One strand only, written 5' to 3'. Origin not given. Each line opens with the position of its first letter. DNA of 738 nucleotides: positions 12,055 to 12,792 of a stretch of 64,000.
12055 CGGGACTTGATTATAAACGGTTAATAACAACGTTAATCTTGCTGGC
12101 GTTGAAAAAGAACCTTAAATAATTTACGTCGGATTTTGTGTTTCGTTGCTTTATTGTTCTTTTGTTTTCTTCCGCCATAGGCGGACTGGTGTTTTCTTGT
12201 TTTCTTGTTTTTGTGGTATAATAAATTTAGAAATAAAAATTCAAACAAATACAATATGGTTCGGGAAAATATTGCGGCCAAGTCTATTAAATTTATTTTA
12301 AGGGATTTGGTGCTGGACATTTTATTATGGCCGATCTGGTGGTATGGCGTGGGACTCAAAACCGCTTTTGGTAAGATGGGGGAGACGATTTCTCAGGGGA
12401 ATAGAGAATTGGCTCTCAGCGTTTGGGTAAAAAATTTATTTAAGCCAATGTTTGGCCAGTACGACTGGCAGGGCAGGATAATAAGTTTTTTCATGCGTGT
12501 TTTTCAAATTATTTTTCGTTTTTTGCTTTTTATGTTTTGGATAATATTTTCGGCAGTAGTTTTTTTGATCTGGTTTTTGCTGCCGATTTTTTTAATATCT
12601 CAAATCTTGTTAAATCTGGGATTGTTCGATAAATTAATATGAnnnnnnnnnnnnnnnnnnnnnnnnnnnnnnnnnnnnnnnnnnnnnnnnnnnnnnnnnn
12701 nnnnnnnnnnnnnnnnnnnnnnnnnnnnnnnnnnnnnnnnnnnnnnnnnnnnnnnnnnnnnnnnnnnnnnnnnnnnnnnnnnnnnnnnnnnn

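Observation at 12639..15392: Membrane-anchored ClpC-like unfoldase with N-terminal DnaJ-type zinc ribbon and a degenerate D1 ATPase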

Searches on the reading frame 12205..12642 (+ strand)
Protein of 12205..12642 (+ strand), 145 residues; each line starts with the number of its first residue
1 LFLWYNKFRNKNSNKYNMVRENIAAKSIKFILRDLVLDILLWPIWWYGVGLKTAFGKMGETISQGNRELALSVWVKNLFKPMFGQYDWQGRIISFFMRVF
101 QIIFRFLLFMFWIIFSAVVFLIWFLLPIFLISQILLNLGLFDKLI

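Call 3: search_protein_families(library=pfam, proteins=[window:12205-12642:+], max_evalue=0.1)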
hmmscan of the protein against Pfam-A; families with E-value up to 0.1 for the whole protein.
window:12205-12642:+ (145 aa): 1 family
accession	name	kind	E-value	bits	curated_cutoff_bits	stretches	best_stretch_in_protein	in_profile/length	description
PF16170.10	DUF4873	-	0.0084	16.8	25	1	61-92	9-40/91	Domain of unknown function (DUF4873)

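Call 31: search_protein_families(library=ncbifam, proteins=[window:12256-12642:+], max_evalue=0.001)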
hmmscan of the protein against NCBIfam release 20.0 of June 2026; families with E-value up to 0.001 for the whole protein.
window:12256-12642:+ (128 aa): 0 families

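Call 44: find_homologous_proteins(query=A5, max_evalue=0.001)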
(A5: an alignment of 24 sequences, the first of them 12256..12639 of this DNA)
Query A5 (24 sequences) (128 aa, profile of the alignment): 2842 proteins with E <= 0.001 among 4881 candidates; the best 120 are listed.
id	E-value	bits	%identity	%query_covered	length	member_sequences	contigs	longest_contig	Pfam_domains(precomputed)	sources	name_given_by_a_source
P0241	2.0e-43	165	65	100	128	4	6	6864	-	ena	-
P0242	4.7e-43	164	48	96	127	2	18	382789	-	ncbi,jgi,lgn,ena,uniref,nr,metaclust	ncbi:MAG: hypothetical protein A3J62_04085 [Candidatus Buchananbacteria bacterium RIFCSPHIGHO2_02_FU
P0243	1.3e-42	162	47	91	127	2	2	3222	-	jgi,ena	-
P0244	1.4e-42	162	53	93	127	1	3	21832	-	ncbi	-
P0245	1.9e-42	162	51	93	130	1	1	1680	-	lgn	-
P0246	3.1e-42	161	53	93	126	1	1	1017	-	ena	-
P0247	3.4e-42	161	64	100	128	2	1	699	-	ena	-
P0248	4.0e-42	161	71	99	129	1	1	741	-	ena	-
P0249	4.8e-42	160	65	98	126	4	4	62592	-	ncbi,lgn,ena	ncbi:MAG: hypothetical protein AAB575_04120 [Patescibacteria group bacterium]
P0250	6.0e-42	160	52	91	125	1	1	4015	-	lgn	-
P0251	6.1e-42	160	100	100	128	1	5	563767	-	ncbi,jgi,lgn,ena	-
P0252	6.4e-42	160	60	98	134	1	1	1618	-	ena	-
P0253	7.8e-42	160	50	74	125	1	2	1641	-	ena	-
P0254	8.5e-42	160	64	100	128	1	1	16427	-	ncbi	-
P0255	9.9e-42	159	49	93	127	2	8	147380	-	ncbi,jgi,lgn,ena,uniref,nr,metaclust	ncbi:MAG: hypothetical protein A2744_03190 [Candidatus Buchananbacteria bacterium RIFCSPHIGHO2_01_FU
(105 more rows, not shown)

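Call 59: predict_structure(alignment_id=A8)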
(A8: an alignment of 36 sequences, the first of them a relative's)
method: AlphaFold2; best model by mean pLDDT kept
length: 128 residues; sequences in the alignment: 36
mean_pLDDT: 91.5   pTM: 0.70
mean pLDDT of the five models: 91.5, 90.6, 90.5, 87.2, 86.0
residues with pLDDT >= 90: 101; 70-90: 23; 50-70: 4; < 50: 0
segments of 3 or more residues with pLDDT < 50: none
pLDDT, mean of each block of 10 residues (from residue 1): 80 93 92 96 95 90 88 93 95 97 96 92 79
secondary structure, 60 per line:
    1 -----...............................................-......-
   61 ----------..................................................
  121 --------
elements in order: H6-52 H54-59 H71-120
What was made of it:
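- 12256..12642 (+): Small partner gene (128 aa, no known family). The product is predicted as a helical hairpin with a conserved aromatic tip, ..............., and a hydrophobic C-terminal anchor. AlphaFold pLDDT is 91.5, with helices 6-52 and 71-120 (call 59).
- High-confidence hairpin model (call 59).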

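Call 61: fold_search(model_id=the predicted structure, library=pdb)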
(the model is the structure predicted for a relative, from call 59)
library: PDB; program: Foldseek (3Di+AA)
matches with E <= 10: 22; with E <= 0.001: 0
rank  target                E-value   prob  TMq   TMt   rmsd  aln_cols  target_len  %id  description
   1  7w7z                  2.7e+00  0.28  0.37  0.33  21.2       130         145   14  Crystal Structure of human Focal Adhesion Targeting (FAT) domain of the Focal Adhesion Kinase (released 2022-12-21)
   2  7emf_0                2.9e+00  0.30  0.37  0.20  11.8       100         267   15  Human Mediator (deletion of MED1-IDR) in a Tail-extended conformation (released 2021-05-05)
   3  9l76_B                3.7e+00  0.08  0.18  0.21  21.0        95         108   14  Structures and mechanism of the nicotinamide nucleotide transhydrogenase from E. coli (released 2026-01-07)
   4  6ikn_A                3.7e+00  0.08  0.24  0.13  15.3       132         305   13  Crystal structure of the GAS7 F-BAR domain (released 2019-10-16)
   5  3zo6_E                3.9e+00  0.18  0.31  0.47   5.0        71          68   14  Crystal structure of Bacillus pseudofirmus OF4 mutant ATP synthase c12 ring. (released 2013-05-01)
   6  7w8b                  5.1e+00  0.18  0.37  0.33  20.9       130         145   14  Crystal Structure of human Focal Adhesion Targeting (FAT) domain of the Focal Adhesion Kinase (released 2023-07-05)
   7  5j9w_H                5.1e+00  0.15  0.42  0.44   6.0       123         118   13  Crystal structure of the NuA4 core complex (released 2016-10-26)
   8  4q4j_A                5.8e+00  0.09  0.32  0.08  13.2       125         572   16  Structure of crosslinked TM287/288_S498C_S520C mutant (released 2014-07-16)
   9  8ik0_A                6.1e+00  0.03  0.17  0.10  19.5       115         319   10  Cryo-EM structure of Stimulator of interferon genes (released 2023-05-17)
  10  5j9t_D                7.3e+00  0.12  0.41  0.44   7.1       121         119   12  Crystal structure of the NuA4 core complex (released 2016-10-26)
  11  6ikn_B                7.3e+00  0.06  0.26  0.14  15.2       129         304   12  Crystal structure of the GAS7 F-BAR domain (released 2019-10-16)
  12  1ow6_A                7.7e+00  0.13  0.37  0.35  21.5       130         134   16  Paxillin LD4 motif bound to the Focal Adhesion Targeting (FAT) domain of the Focal Adhesion Kinase (released 2003-10-21)
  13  8v2g_A                7.7e+00  0.06  0.23  0.10   9.7        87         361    8  Cryo-EM structure of the KCa2.2 channel in apo state (released 2025-04-23)
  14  9bd7_A                7.7e+00  0.06  0.30  0.11  13.3       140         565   14  PaMsbA in an open, outward conformation (released 2025-09-03)
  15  6qv1_A                7.7e+00  0.06  0.29  0.08  13.4       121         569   14  Structure of ATPgS-bound outward-facing TM287/288 in complex with nanobody Nb_TM1 (released 2019-05-29)
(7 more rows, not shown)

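Call 92: search_protein_families(library=padloc, proteins=[window:12256-12642:+], max_evalue=0.001)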
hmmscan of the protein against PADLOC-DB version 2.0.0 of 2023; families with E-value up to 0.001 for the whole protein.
window:12256-12642:+ (128 aa): 0 families
